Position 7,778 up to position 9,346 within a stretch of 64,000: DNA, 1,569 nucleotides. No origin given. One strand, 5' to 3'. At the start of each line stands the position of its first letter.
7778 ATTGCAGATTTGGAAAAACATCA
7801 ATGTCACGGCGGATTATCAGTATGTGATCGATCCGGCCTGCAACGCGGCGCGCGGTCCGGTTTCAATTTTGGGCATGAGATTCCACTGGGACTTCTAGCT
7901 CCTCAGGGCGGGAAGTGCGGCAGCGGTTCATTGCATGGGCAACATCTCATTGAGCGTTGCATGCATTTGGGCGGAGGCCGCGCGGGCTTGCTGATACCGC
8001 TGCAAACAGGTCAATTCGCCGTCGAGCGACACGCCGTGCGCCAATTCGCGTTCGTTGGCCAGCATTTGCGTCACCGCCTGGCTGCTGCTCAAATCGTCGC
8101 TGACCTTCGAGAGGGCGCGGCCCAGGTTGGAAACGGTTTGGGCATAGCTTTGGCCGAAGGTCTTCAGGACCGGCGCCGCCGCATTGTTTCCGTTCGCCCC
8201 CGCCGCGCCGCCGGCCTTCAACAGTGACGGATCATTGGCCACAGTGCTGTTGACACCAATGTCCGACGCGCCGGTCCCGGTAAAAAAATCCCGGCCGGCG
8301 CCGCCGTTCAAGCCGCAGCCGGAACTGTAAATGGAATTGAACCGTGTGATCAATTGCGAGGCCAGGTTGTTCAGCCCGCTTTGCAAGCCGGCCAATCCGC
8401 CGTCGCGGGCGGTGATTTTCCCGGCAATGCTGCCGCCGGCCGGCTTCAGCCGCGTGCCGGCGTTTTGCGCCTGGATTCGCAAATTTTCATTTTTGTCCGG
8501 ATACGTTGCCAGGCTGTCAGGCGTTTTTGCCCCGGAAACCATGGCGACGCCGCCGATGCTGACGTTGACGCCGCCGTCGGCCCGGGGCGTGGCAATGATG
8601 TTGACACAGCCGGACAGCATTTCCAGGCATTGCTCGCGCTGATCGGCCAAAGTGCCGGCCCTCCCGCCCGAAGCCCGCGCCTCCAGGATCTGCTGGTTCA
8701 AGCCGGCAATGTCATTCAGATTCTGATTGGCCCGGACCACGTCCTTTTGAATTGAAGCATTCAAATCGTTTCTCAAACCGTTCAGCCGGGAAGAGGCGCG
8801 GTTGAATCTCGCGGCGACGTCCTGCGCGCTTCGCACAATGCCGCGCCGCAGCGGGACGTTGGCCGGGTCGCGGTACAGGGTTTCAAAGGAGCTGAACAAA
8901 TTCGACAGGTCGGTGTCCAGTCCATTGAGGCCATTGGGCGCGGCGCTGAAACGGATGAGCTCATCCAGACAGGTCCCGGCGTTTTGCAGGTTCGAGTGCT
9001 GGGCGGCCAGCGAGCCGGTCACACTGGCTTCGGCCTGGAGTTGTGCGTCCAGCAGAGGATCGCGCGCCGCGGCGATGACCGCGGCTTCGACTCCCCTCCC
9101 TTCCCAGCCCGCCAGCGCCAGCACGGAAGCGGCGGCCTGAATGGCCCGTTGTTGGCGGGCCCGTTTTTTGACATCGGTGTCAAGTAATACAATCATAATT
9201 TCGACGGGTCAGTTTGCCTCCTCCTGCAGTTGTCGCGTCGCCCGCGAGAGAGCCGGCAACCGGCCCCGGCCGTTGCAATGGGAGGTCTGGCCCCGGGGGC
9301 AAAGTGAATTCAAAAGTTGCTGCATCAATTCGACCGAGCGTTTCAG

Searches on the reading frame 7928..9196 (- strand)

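Call 64: search_protein_families(library=pfam, proteins=[window:7928-9196:-], max_evalue=0.0001)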
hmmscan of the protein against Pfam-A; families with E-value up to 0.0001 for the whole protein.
window:7928-9196:- (422 aa): 1 family
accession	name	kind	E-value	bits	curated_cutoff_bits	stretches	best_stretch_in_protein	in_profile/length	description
PF22638.1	FlgK_D1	-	7.1e-47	160.4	28.6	1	91-305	13-233/233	Flagellar hook-associated protein FlgK helical domain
